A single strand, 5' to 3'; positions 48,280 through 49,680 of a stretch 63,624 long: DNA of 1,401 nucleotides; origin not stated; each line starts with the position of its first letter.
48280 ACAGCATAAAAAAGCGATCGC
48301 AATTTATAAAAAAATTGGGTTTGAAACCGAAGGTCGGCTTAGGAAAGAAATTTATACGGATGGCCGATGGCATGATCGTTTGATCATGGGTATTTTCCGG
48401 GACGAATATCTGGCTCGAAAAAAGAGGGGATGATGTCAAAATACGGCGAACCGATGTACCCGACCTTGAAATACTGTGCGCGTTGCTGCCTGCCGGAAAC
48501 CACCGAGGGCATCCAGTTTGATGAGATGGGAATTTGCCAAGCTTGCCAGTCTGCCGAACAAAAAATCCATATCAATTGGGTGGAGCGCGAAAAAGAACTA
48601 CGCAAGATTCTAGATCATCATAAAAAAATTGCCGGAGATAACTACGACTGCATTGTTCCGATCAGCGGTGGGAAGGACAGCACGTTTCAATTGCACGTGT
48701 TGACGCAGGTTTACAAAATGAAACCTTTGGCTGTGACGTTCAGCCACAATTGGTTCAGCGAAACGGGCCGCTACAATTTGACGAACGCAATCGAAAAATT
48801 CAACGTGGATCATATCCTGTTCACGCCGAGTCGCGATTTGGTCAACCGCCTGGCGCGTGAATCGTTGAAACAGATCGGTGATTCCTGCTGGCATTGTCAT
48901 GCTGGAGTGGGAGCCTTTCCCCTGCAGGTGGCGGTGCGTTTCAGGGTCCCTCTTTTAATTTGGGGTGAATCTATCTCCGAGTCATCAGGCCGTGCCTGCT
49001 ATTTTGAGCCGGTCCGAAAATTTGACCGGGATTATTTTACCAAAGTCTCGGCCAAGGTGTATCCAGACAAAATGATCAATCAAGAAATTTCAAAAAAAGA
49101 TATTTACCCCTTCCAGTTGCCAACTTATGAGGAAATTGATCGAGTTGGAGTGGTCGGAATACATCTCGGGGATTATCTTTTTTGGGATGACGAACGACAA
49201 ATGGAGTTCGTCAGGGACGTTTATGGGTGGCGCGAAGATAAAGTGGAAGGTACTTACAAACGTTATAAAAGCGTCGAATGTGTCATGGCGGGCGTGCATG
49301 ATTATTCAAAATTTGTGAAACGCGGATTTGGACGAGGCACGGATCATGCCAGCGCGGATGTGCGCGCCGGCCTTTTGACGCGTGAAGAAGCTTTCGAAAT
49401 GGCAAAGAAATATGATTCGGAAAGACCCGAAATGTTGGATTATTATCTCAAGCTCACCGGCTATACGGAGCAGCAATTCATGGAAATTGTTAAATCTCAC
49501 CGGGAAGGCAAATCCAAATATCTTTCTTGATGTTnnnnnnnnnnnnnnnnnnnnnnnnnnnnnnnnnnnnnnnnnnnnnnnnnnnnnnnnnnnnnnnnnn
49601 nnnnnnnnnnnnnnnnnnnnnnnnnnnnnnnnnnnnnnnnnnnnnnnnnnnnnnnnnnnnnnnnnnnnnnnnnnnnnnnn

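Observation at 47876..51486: WbuX-family amidotransferase paired with a GatA-like amidase instead of HisH/HisF: a candidate new ammonia-supply module for sugar amidination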

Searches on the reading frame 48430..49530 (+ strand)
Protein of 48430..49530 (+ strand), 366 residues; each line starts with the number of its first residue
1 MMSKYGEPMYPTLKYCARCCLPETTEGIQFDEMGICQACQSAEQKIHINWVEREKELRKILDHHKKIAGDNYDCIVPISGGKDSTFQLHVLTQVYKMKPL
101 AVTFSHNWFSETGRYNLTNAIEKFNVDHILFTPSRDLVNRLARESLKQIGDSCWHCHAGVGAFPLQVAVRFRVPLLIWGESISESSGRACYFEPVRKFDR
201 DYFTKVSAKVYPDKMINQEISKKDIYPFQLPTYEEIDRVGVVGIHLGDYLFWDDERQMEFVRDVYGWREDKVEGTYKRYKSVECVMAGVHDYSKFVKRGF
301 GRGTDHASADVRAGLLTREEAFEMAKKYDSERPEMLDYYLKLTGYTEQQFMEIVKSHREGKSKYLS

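Call 3: search_protein_families(library=pfam, proteins=[window:48430-49530:+], max_evalue=0.001)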
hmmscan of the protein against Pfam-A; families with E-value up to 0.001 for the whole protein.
window:48430-49530:+ (366 aa): 0 families

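Call 4: search_protein_families(library=ncbifam, proteins=[window:48430-49530:+], max_evalue=0.001)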
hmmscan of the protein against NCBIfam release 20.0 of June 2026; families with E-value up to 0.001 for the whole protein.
window:48430-49530:+ (366 aa): 2 families
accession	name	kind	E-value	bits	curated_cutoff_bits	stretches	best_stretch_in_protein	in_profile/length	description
TIGR03573.1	WbuX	subfamily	2.1e-102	343.1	203.2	1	14-354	2-343/344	N-acetyl sugar amidotransferase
NF006351.0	PRK08576.1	equivalog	0.00071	18.3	290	1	70-190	233-348/436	hypothetical protein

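Call 22: find_homologous_proteins(query=window:48430-49530:+, max_evalue=1e-10)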
Query window:48430-49530:+ (366 aa): 2869 proteins with E <= 1e-10 among 4021 candidates; the best 120 are listed.
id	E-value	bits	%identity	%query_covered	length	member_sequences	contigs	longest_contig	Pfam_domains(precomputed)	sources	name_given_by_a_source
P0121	2.8e-255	864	100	100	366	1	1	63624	-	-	-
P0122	1.4e-254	862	100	100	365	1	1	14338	-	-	-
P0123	2.4e-229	779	85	99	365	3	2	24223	-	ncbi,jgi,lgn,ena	-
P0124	9.4e-229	777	86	99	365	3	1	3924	-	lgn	-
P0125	3.0e-227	772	86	99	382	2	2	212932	-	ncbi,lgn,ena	-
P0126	5.9e-221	751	84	98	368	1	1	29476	-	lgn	-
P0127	6.0e-215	731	81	99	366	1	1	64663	-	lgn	-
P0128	3.8e-214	729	81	99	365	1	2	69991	-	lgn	-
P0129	1.1e-209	714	79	99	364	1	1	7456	-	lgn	-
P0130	5.9e-208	708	66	99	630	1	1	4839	-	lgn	-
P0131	7.4e-207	705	79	99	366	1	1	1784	-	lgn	-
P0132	1.7e-205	700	78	100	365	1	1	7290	-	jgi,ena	-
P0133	2.3e-203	693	78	99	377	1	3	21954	-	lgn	-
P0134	4.7e-201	686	77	97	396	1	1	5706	-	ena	-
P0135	6.5e-201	685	76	98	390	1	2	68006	-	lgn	-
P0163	1.0e-194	665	75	99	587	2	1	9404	PF13420.14,PF13302.14,PF13523.13,PF00583.32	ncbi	-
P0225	8.0e-190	649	73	99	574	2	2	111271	PF13420.14,PF13302.14,PF00583.32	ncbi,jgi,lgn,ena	-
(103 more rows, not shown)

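Call 24: search_dna_similar(query=window:48430-49530:+, collection=plasmids, mode=protein, rows=spread, max_rows=40, max_evalue=0.00001)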
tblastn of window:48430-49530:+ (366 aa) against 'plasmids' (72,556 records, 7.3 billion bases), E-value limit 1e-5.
Records with a match: 27; places in all: 34; records where one place covers at least 80% of the query: 17.
Best place of each record, by identity: <60% 27.
By first word of the organism name: Bacillus 8; Azospirillum 4; Subdoligranulum 2; Agrobacterium 2; Rhodobacteraceae 1; Alistipes 1; Pseudohalocynthiibacter 1; Roseovarius 1; Rhizobium 1; Limimaricola 1; and 5 more.
By predicted mobility (MOB-suite, as given by PLSDB): non-mobilizable 18; conjugative 6; mobilizable 3.
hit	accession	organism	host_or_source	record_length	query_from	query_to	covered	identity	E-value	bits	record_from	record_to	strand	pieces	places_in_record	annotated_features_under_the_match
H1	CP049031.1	Rhodobacteraceae bacterium SC52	Apostichopus japonicus,pure ...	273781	7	358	96%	37.8%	2e-68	240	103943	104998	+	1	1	N-acetyl sugar amidotransferase | acylneuraminate cytidylyltransferase family protein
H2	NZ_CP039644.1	Azospirillum sp. TSA2s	Soil,rice paddy soil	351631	13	358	95%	32.7%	4e-53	196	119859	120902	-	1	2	N-acetyl sugar amidotransferase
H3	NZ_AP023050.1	Alistipes indistinctus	Homo sapiens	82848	13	350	92%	30.2%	7e-51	189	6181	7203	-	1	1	N-acetyl sugar amidotransferase | neuC: UDP-N-acetylglucosamine 2-epimerase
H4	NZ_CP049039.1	Pseudohalocynthiibacter aestuariivivens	pure culutre,Seawater recirculating ...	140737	4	334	90%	30.3%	3e-38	152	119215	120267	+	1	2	N-acetyl sugar amidotransferase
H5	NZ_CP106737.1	Roseovarius pelagicus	cell culture,Arctic seawater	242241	4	334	90%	30.3%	3e-38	152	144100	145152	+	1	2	N-acetyl sugar amidotransferase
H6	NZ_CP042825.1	Rhizobium sp. WL3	Wheat,phyllosphere swab,leaves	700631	3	334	91%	29.7%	1e-36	148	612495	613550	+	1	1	N-acetyl sugar amidotransferase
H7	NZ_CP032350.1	Azospirillum brasilense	soil sample,Agricultural field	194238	13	359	95%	28.3%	1e-38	154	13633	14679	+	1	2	N-acetyl sugar amidotransferase | asnB: asparagine synthase (glutamine-hydrolyzing)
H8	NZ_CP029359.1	Azospirillum thermophilum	cell culture,hot spring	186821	13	358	95%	27.9%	3e-33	138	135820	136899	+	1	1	N-acetyl sugar amidotransferase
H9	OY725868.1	Subdoligranulum variabile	-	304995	12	354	94%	27.8%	9e-41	160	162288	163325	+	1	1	record has no annotation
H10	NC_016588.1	Azospirillum lipoferum 4B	-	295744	24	334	85%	29.0%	6e-31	131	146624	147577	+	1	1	N-acetyl sugar amidotransferase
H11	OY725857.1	Subdoligranulum variabile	-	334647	1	338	92%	26.3%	3e-29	126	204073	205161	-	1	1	none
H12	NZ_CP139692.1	Limimaricola variabilis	Bacterial Culture,hydrothermal vent ...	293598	14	362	95%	23.6%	9e-9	65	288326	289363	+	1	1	N-acetyl sugar amidotransferase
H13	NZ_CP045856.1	Agrobacterium sp. MA01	cell culture,Microcystis culture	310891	13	364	96%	23.1%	2e-14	82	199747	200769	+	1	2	N-acetyl sugar amidotransferase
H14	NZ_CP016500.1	Agrobacterium sp. RAC06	Microbial isolate,Algal phycosphere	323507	13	364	96%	23.1%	2e-14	82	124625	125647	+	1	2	N-acetyl sugar amidotransferase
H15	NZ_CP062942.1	Massilia litorea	Whole organism,Beach sand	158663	6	327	88%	24.3%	3e-9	66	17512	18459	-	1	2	N-acetyl sugar amidotransferase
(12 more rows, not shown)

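Call 25: get_annotated_region(hit=H1, flank=6000)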
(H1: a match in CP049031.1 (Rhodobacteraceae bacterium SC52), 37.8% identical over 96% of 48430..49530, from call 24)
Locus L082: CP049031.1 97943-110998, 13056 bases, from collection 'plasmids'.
description: Rhodobacteraceae bacterium SC52 plasmid pSC52_3, complete sequence
organism: Rhodobacteraceae bacterium SC52 (NCBI taxid 2745590)
taxonomy: Bacteria; Pseudomonadota; Alphaproteobacteria; Rhodobacterales; Paracoccaceae; ; Rhodobacteraceae bacterium SC52
host: -; source: Apostichopus japonicus,pure culture,Intestine content; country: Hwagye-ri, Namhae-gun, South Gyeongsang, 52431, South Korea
typing (MOB-suite, as given by PLSDB): non-mobilizable
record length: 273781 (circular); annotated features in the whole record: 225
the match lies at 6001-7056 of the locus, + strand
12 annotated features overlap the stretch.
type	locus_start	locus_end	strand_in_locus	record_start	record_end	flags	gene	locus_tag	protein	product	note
CDS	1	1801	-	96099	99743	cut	-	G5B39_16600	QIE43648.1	tandem-95 repeat protein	-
CDS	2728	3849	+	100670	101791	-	gmd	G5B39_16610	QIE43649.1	GDP-mannose 4,6-dehydratase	-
CDS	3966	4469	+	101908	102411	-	-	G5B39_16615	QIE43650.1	dTDP-4-keto-6-deoxy-D-glucose epimerase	-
CDS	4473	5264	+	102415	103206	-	-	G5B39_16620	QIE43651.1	glycosyltransferase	-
CDS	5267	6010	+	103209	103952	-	-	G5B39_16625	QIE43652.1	acylneuraminate cytidylyltransferase family protein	-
CDS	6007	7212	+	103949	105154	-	-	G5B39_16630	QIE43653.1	N-acetyl sugar amidotransferase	-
CDS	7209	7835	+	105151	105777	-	hisH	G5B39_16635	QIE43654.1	imidazole glycerol phosphate synthase subunit HisH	-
CDS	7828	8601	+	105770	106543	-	hisF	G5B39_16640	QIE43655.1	imidazole glycerol phosphate synthase subunit HisF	-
CDS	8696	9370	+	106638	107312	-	-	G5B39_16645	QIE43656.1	serine acetyltransferase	-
CDS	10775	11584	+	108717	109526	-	-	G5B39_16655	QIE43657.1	SDR family oxidoreductase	-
CDS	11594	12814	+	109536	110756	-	-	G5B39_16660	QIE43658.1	hypothetical protein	-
CDS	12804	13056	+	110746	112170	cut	-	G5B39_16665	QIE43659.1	hypothetical protein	-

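Call 26: get_annotated_region(hit=H2, flank=6000)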
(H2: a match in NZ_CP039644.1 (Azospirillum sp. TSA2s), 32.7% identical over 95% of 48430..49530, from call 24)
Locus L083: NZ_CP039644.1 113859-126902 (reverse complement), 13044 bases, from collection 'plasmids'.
description: Azospirillum sp. TSA2s plasmid p2, complete sequence
organism: Azospirillum sp. TSA2s (NCBI taxid 709810)
taxonomy: Bacteria; Pseudomonadota; Alphaproteobacteria; Rhodospirillales; Azospirillaceae; Azospirillum; Azospirillum sp. TSA2s
host: -; source: Soil,rice paddy soil; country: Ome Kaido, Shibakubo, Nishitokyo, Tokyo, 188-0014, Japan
typing (MOB-suite, as given by PLSDB): mobilizable; replicon rep_cluster_1806; relaxase MOBP
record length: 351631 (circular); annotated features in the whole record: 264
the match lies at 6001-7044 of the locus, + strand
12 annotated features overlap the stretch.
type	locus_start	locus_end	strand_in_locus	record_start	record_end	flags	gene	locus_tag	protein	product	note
CDS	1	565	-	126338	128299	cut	-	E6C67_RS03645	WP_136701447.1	tetratricopeptide repeat protein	-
CDS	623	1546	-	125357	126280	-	-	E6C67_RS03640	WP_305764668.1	GDP-L-fucose synthase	-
CDS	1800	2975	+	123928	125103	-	-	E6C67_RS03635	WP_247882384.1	DUF5672 family protein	-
CDS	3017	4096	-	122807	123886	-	-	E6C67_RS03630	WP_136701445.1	Gfo/Idh/MocA family oxidoreductase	-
CDS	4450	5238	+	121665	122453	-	-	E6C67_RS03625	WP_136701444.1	imidazole glycerol phosphate synthase cyclase subunit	-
CDS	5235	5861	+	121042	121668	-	hisH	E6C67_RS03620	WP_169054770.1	imidazole glycerol phosphate synthase subunit HisH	GO:0000105 - histidine biosynthetic process [Evidence IEA]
CDS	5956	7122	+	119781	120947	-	-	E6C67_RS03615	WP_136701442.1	N-acetyl sugar amidotransferase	-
CDS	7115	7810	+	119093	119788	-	-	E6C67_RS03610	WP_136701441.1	acylneuraminate cytidylyltransferase family protein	-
CDS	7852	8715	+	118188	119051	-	-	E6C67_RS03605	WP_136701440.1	sugar phosphate isomerase/epimerase family protein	-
CDS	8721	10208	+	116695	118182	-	-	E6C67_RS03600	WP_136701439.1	aminotransferase class I/II-fold pyridoxal phosphate-dependent enzyme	GO:0009058 - biosynthetic process [Evidence IEA]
CDS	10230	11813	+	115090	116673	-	-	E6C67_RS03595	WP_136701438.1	hypothetical protein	-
CDS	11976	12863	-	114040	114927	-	-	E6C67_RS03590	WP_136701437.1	class I SAM-dependent methyltransferase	-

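Call 27: get_annotated_region(hit=H3, flank=6000)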
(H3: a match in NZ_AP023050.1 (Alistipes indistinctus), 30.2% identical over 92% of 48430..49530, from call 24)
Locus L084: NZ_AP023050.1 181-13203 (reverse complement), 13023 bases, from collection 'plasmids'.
description: Alistipes indistinctus strain 2BBH45 plasmid p2BBH45, complete sequence
organism: Alistipes indistinctus (NCBI taxid 626932)
taxonomy: Bacteria; Bacteroidota; Bacteroidia; Bacteroidales; Rikenellaceae; Alistipes; Alistipes indistinctus
host: -; source: Homo sapiens; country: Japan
typing (MOB-suite, as given by PLSDB): non-mobilizable
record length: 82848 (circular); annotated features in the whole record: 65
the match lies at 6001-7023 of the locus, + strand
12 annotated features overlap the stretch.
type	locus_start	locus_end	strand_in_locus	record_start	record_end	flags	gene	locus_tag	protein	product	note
CDS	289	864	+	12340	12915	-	rfbC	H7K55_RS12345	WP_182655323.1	dTDP-4-dehydrorhamnose 3,5-epimerase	GO:0019305 - dTDP-rhamnose biosynthetic process [Evidence IEA]; GO:0009243 - O antigen biosynthetic process [Evidence ...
CDS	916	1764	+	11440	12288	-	-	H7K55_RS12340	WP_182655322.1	NAD(P)-dependent oxidoreductase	-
CDS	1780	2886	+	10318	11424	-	rfbB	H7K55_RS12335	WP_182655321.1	dTDP-glucose 4,6-dehydratase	GO:0019305 - dTDP-rhamnose biosynthetic process [Evidence IEA]; GO:0009243 - O antigen biosynthetic process [Evidence ...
CDS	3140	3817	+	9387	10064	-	-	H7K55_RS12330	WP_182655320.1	acylneuraminate cytidylyltransferase family protein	-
CDS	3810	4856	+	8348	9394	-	-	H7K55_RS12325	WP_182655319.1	N-acetylneuraminate synthase family protein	GO:0016051 - carbohydrate biosynthetic process [Evidence IEA]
CDS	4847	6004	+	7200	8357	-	neuC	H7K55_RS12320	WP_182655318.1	UDP-N-acetylglucosamine 2-epimerase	GO:0006047 - UDP-N-acetylglucosamine metabolic process [Evidence IEA]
CDS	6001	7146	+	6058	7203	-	-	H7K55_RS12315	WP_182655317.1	N-acetyl sugar amidotransferase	-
CDS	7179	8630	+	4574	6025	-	-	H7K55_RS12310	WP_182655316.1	oligosaccharide flippase family protein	-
CDS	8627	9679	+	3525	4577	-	-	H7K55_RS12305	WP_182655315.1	hypothetical protein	-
CDS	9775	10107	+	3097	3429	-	-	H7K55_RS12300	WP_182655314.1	acyltransferase family protein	-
CDS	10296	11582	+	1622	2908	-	-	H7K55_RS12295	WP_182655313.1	acyltransferase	-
CDS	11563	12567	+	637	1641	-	-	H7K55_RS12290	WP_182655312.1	hypothetical protein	-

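Call 28: get_annotated_region(hit=H4, flank=6000)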
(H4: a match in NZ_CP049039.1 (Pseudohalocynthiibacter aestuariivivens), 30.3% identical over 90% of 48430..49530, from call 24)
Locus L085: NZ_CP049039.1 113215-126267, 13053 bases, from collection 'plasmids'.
description: Pseudohalocynthiibacter aestuariivivens strain RR4-35 plasmid pRR4-35_2, complete sequence
organism: Pseudohalocynthiibacter aestuariivivens (NCBI taxid 1591409)
taxonomy: Bacteria; Pseudomonadota; Alphaproteobacteria; Rhodobacterales; Paracoccaceae; Pseudohalocynthiibacter; Pseudohalocynthiibacter aestuariivivens
host: -; source: pure culutre,Seawater recirculating aquaculture system biofilter; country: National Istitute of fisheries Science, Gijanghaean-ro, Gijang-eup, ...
typing (MOB-suite, as given by PLSDB): conjugative; relaxase MOBP; mating-pair formation MPF_T
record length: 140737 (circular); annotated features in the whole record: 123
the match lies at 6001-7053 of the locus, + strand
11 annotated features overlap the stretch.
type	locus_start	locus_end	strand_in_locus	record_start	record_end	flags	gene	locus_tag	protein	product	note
CDS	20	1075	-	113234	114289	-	-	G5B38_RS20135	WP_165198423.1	N-acetylneuraminate synthase family protein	GO:0016051 - carbohydrate biosynthetic process [Evidence IEA]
CDS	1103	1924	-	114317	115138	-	-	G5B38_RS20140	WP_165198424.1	aldolase/citrate lyase family protein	-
CDS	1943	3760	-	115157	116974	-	asnB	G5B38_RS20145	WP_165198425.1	asparagine synthase (glutamine-hydrolyzing)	GO:0006529 - asparagine biosynthetic process [Evidence IEA]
CDS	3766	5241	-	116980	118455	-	-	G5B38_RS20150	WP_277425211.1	DegT/DnrJ/EryC1/StrS family aminotransferase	-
CDS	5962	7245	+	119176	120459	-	-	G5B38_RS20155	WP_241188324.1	N-acetyl sugar amidotransferase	-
CDS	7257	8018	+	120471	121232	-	-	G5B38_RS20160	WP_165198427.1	imidazole glycerol phosphate synthase cyclase subunit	-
CDS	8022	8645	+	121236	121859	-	-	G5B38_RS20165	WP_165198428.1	NeuD/PglB/VioB family sugar acetyltransferase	-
CDS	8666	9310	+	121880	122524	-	hisH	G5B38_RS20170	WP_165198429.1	imidazole glycerol phosphate synthase subunit HisH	GO:0000105 - histidine biosynthetic process [Evidence IEA]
CDS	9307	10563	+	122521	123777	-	-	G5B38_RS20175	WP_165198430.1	UDP-glycosyltransferase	-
CDS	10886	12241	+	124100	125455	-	-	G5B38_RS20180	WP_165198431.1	polysaccharide biosynthesis/export family protein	GO:0015774 - polysaccharide transport [Evidence IEA]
CDS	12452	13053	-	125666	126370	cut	-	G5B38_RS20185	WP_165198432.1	YjbF family lipoprotein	-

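Call 31: find_related_loci(query=L082:6007-7212:+, collection=genome_contigs, flank=8000)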
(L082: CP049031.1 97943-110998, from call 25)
Query L082:6007-7212:+ (401 aa) in genome_contigs; peptide patterns used: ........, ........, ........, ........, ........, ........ (x = any residue, [..] = any of these).
77 stretches matched a pattern; 64 encode a relative of the query (tblastn E <= 1e-3); 63 distinct loci.
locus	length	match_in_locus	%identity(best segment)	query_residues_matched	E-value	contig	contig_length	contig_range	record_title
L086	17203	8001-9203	100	1-401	0e+0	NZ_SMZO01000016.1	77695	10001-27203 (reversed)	Meridianimarinicoccus aquatilis strain SM1902 SM1902_scaffold16, whole genome shotgun sequence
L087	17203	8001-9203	88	1-401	0e+0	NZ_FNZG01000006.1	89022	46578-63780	Pseudooceanicola nitratireducens strain CGMCC 1.7292, whole genome shotgun sequence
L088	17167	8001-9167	91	1-389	0e+0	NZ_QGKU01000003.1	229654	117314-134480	Meridianimarinicoccus roseus strain TG-679 3, whole genome shotgun sequence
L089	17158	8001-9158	91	4-389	0e+0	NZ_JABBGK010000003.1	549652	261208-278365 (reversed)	Rhizobium terricola strain S-51 contig3, whole genome shotgun sequence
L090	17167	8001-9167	89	1-389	0e+0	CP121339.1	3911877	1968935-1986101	MAG: Cohaesibacter sp. isolate NCC532_bact_3450 chromosome, complete genome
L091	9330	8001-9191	85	1-397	0e+0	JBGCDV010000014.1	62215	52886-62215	MAG: Sulfitobacter sp. isolate SGMAG-64 contig14, whole genome shotgun sequence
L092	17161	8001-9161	82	1-387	0e+0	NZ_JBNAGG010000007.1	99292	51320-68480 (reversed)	Maritalea sp. S77 Scaffold7, whole genome shotgun sequence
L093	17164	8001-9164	81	1-388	0e+0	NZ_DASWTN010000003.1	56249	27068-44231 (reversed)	MAG: Allosphingosinicella sp. isolate SMAG_U3576 k141_41081, whole genome shotgun sequence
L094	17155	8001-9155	80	1-385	0e+0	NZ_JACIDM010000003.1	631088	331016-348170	Brevundimonas lenta strain DSM 23960 Ga0373232_03, whole genome shotgun sequence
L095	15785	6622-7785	79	1-388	0e+0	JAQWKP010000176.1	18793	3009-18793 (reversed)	MAG: Novosphingobium sp. isolate cluster2_bin.102 k141_3317029, whole genome shotgun sequence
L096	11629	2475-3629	80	1-385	0e+0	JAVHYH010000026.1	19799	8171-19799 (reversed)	MAG: Brevundimonas sp. isolate A88_bin7_2 NODE_504_length_19799_cov_5.300294, whole genome shotgun sequence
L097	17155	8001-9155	79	1-385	0e+0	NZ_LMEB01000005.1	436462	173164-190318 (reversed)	Brevundimonas sp. Root1279 contig_3, whole genome shotgun sequence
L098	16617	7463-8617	79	1-385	0e+0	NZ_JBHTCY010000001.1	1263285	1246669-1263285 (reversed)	Brevundimonas sp. GCM10030266 strain CPCC 101690 spades_K_default_1, whole genome shotgun sequence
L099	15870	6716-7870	79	1-385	0e+0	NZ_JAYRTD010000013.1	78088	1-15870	MAG: Brevundimonas sp. isolate NJ_NJASGE1bin.30 NODE_367_length_78088_cov_4.658611, whole genome shotgun sequence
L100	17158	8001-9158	79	1-386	0e+0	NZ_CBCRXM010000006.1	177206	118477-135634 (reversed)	Sphingomonas antarctica strain CIP111604T isolate CIP111604T NODE_0006, whole genome shotgun sequence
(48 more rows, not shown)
